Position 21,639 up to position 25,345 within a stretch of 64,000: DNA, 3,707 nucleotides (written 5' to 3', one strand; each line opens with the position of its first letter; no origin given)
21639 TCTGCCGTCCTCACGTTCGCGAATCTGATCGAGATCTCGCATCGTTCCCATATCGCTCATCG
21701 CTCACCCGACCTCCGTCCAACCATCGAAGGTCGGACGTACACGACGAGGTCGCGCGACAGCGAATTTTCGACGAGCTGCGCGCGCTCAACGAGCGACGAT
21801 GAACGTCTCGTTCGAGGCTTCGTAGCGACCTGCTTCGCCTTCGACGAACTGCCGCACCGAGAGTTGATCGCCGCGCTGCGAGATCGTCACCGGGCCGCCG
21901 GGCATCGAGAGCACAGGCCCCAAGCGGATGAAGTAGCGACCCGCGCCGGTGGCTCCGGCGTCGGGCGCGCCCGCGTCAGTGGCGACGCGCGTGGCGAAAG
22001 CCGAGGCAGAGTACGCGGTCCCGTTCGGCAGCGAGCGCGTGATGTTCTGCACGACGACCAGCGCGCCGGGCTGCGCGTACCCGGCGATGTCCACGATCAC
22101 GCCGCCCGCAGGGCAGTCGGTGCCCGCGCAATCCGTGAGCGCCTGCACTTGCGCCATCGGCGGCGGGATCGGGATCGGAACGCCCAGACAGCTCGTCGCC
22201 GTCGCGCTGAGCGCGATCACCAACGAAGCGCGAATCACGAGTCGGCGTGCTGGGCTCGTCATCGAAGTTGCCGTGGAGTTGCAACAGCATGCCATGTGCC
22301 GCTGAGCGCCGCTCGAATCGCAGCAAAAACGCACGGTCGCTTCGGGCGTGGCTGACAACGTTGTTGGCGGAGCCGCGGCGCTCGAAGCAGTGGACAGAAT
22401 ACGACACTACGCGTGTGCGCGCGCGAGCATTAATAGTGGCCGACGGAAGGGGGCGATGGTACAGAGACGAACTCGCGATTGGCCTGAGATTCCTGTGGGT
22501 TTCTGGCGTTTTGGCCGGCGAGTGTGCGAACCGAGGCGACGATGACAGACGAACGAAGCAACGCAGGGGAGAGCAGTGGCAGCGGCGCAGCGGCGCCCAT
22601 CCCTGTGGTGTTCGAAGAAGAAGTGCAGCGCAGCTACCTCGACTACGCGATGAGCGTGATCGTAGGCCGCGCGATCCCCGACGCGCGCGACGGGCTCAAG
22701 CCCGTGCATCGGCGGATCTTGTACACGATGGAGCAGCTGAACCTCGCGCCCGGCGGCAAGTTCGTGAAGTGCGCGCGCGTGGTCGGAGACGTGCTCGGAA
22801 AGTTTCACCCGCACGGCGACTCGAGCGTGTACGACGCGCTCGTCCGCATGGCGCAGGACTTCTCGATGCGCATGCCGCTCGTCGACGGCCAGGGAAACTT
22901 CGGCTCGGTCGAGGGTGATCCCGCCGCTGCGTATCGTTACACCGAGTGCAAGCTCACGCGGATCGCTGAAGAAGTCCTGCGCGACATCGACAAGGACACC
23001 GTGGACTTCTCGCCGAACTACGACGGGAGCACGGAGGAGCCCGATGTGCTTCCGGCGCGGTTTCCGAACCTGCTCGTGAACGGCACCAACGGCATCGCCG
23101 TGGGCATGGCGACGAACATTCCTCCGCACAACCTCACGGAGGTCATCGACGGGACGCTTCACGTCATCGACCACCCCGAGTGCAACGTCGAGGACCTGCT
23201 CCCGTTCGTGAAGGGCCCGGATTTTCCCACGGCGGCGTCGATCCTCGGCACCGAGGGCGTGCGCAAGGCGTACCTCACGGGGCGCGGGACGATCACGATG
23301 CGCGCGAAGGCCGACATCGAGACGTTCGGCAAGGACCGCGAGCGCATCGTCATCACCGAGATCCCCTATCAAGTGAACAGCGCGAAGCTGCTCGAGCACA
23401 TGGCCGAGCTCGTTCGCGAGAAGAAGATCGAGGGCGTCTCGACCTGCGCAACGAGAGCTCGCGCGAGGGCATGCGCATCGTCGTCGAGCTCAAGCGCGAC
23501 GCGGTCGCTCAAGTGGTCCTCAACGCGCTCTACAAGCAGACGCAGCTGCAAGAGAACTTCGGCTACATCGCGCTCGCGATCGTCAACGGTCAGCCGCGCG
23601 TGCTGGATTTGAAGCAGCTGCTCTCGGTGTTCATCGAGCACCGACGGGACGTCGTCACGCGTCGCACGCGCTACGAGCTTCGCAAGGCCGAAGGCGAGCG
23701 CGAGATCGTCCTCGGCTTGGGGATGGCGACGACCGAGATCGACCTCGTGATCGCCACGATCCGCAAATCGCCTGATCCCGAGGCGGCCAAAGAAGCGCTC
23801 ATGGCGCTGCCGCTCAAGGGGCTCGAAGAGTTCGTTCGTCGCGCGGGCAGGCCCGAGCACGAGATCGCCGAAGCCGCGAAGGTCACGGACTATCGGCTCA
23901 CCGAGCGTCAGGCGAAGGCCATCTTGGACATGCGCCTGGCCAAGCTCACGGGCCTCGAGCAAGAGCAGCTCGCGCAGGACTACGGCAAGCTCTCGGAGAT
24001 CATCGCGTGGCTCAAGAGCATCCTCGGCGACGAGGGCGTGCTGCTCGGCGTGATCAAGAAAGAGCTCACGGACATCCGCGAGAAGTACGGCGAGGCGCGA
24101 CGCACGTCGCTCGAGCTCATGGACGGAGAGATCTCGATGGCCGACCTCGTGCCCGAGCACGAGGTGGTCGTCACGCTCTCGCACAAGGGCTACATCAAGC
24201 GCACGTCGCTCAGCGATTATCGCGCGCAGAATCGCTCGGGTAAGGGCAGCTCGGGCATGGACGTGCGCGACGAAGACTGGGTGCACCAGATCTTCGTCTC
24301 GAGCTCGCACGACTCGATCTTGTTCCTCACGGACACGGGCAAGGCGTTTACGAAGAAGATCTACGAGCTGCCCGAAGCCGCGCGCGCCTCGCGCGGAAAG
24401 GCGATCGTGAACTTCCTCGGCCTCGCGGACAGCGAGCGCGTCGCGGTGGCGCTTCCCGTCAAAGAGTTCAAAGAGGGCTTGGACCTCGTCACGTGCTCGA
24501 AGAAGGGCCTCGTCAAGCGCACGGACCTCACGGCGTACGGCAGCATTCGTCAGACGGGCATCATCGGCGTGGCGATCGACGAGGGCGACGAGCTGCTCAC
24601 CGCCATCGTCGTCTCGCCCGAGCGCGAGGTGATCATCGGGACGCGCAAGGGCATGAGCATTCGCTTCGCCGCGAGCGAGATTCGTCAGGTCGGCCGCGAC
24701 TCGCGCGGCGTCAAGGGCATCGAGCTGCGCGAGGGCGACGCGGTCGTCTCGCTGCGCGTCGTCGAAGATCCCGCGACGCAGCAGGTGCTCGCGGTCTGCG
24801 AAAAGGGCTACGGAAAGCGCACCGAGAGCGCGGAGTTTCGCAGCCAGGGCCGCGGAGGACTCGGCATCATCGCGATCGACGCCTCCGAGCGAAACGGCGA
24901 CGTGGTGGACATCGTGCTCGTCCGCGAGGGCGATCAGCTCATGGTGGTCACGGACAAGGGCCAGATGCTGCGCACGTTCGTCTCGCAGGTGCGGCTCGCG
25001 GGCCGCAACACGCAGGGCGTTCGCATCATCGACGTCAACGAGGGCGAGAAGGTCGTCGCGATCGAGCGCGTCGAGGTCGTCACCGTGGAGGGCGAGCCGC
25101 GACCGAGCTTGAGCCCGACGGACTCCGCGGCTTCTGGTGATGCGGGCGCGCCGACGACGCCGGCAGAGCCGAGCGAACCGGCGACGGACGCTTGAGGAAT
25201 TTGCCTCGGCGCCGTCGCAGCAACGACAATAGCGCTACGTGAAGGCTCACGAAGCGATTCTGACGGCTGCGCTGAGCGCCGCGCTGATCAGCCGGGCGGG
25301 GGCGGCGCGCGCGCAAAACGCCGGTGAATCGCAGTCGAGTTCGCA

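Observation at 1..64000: Pervasive +/-1 frameshifts in conserved genes point to indel-type assembly errors, not pseudogenes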

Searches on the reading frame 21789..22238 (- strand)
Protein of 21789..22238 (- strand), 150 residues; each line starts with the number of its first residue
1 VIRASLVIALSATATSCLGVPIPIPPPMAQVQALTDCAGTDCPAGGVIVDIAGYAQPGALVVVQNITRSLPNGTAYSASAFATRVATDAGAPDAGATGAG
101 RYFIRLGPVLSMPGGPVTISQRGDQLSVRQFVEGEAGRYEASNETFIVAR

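Call 36: list_cluster_members(proteins=[window:21789-22238:-, window:36633-36935:-, window:53660-54061:-, window:30435-30953:+, window:26276-26866:+, window:34085-35050:+, window:49035-50279:+, window:51337-52740:-, window:52827-53585:-, window:38093-38785:-])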
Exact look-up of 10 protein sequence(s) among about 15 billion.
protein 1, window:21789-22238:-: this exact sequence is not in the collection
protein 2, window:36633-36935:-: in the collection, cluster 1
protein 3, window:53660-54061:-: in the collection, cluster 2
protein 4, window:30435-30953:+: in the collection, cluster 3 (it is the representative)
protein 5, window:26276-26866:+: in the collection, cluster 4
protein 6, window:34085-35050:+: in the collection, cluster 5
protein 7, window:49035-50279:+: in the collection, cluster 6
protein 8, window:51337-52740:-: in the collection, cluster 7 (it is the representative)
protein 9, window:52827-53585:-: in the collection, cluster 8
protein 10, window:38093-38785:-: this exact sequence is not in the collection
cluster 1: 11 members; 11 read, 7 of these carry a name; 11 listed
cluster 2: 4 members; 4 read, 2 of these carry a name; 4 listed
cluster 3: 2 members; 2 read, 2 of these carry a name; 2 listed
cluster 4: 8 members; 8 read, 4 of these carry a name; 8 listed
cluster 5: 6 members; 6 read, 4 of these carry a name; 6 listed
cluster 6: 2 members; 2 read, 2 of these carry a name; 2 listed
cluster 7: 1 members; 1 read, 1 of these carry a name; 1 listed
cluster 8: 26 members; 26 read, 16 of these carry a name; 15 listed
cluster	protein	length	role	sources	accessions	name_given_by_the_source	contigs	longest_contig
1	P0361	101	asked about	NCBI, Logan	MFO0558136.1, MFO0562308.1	MAG: hypothetical protein U0269_30105 [Polyangiales bacterium]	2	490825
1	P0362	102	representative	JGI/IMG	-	-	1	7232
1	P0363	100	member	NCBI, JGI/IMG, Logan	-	uncharacterized lipoprotein YajG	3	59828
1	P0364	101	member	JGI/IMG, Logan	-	uncharacterized lipoprotein YajG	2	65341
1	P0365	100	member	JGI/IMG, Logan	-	hypothetical protein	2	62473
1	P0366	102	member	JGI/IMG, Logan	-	hypothetical protein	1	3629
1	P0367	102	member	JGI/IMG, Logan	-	hypothetical protein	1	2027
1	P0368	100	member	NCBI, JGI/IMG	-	hypothetical protein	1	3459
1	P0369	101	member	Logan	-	-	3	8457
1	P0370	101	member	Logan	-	-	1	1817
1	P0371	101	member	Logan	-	-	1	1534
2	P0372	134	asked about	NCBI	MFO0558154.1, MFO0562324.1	MAG: cupredoxin domain-containing protein [Polyangiales bacterium]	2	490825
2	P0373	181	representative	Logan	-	-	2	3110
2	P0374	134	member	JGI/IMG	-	plastocyanin domain-containing protein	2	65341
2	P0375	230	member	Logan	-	-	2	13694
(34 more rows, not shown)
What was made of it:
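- Eight of 10 intact window proteins carry accessions from both contigs (call 36).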

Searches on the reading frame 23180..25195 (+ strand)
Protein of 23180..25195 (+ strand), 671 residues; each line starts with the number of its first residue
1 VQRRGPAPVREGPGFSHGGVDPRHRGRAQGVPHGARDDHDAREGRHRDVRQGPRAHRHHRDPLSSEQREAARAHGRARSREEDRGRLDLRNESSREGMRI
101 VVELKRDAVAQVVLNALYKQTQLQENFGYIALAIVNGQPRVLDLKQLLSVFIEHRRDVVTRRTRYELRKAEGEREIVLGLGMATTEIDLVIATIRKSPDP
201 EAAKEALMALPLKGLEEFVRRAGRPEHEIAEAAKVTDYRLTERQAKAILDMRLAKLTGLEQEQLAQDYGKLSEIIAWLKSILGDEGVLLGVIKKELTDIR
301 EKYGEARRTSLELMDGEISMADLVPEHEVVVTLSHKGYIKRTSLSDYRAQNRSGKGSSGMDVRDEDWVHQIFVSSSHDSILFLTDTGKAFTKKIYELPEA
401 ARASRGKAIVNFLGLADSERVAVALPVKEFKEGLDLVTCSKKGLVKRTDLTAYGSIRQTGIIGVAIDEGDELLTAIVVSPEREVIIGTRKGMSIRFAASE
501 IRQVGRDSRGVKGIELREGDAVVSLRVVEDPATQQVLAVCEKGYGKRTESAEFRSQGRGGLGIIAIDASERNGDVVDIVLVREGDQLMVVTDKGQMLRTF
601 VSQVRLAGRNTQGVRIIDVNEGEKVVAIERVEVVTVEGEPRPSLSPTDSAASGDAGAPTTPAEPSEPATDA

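Call 6: search_protein_families(library=pfam, proteins=[window:23180-25195:+])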
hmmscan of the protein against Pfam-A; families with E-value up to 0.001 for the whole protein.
window:23180-25195:+ (671 aa): 2 families
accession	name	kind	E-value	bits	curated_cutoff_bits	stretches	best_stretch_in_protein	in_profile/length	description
PF03989.18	DNA_gyraseA_C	-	1.9e-66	219.7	27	5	483-528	2-47/48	DNA gyrase C-terminal domain, beta-propeller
PF00521.26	DNA_topoisoIV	-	5.3e-37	128.1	31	1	88-296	252-431/432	DNA gyrase/topoisomerase IV, subunit A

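Call 14: find_homologous_proteins(query=window:23180-25195:+, max_evalue=1e-50)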
Query window:23180-25195:+ (671 aa): 7946 proteins with E <= 1e-50 among 8000 candidates; the best 120 are listed.
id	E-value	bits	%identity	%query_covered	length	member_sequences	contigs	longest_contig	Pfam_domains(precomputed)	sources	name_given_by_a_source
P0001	0.0e+0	1236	99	87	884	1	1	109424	PF00521.27,PF03989.19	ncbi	ncbi:MAG: DNA gyrase subunit A [Polyangiales bacterium]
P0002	0.0e+0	1207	97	87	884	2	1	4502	PF00521.27,PF03989.19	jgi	-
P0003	0.0e+0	1189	95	87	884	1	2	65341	PF00521.27,PF03989.19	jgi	jgi:DNA gyrase subunit A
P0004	0.0e+0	1137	91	87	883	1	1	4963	PF00521.27,PF03989.19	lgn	-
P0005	0.0e+0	1137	91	87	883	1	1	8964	PF00521.27,PF03989.19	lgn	-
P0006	0.0e+0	1112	90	87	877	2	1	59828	PF00521.27,PF03989.19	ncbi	-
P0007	0.0e+0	1112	92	83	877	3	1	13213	PF00521.27,PF03989.19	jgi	jgi:DNA gyrase subunit A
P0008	0.0e+0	1061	87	84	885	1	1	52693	PF00521.27,PF03989.19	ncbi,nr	ncbi:MAG: DNA gyrase subunit A [Myxococcales bacterium]|nr:DNA gyrase subunit A [Myxococcales bacter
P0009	0.0e+0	1046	85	86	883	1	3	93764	PF00521.27,PF03989.19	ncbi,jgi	jgi:DNA gyrase subunit A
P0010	4.9e-289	978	80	84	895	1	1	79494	PF00521.27,PF03989.19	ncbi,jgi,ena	jgi:DNA gyrase subunit A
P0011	1.5e-286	970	81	82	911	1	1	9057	PF00521.27,PF03989.19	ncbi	-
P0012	2.6e-285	966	79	84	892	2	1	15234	PF00521.27,PF03989.19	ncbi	-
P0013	2.9e-282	956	80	81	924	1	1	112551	PF00521.27,PF03989.19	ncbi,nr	ncbi:MAG: DNA gyrase subunit A [Deltaproteobacteria bacterium]|nr:DNA gyrase subunit A [Deltaproteob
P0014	2.5e-268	910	73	86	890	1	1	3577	PF00521.27,PF03989.19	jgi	jgi:DNA gyrase subunit A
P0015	1.1e-260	885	72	86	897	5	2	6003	PF00521.27,PF03989.19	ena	-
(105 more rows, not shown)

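Call 15: find_encoding_contigs(protein=P0001, flank=10000, max_places=3)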
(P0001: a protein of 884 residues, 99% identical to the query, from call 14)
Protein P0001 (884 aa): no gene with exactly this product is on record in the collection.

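Call 16: find_encoding_contigs(protein=P0003, flank=10000, max_places=3)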
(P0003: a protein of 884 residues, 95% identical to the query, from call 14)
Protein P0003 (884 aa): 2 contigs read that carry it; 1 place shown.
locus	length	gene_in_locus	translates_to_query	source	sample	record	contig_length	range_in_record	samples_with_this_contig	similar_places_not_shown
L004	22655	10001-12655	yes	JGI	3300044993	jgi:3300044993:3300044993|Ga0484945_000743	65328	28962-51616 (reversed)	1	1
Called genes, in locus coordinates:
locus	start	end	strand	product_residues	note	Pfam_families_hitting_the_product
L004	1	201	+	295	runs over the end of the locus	PF00581:Rhodanese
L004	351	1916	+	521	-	PF00069:Pkinase, PF07714:PK_Tyr_Ser-Thr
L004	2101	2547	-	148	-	-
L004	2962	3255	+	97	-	-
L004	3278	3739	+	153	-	-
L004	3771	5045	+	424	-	PF03952:Enolase_N, PF00113:Enolase_C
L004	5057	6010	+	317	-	PF00892:EamA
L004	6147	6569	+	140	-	PF02482:Ribosomal_S30AE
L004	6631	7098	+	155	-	PF00359:PTS_EIIA_2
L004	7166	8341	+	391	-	PF20245:DUF6600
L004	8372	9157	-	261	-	PF05036:SPOR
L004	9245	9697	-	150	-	-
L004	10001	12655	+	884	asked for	PF00521:DNA_topoisoIV, PF03989:DNA_gyraseA_C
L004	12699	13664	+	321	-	-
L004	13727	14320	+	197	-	-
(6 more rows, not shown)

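Call 17: list_cluster_members(proteins=[P0001])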
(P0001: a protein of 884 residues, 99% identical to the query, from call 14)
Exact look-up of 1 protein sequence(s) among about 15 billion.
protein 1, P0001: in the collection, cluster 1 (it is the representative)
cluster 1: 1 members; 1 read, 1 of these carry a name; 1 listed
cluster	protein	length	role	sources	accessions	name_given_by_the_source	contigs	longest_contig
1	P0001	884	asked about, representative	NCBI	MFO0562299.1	MAG: DNA gyrase subunit A [Polyangiales bacterium]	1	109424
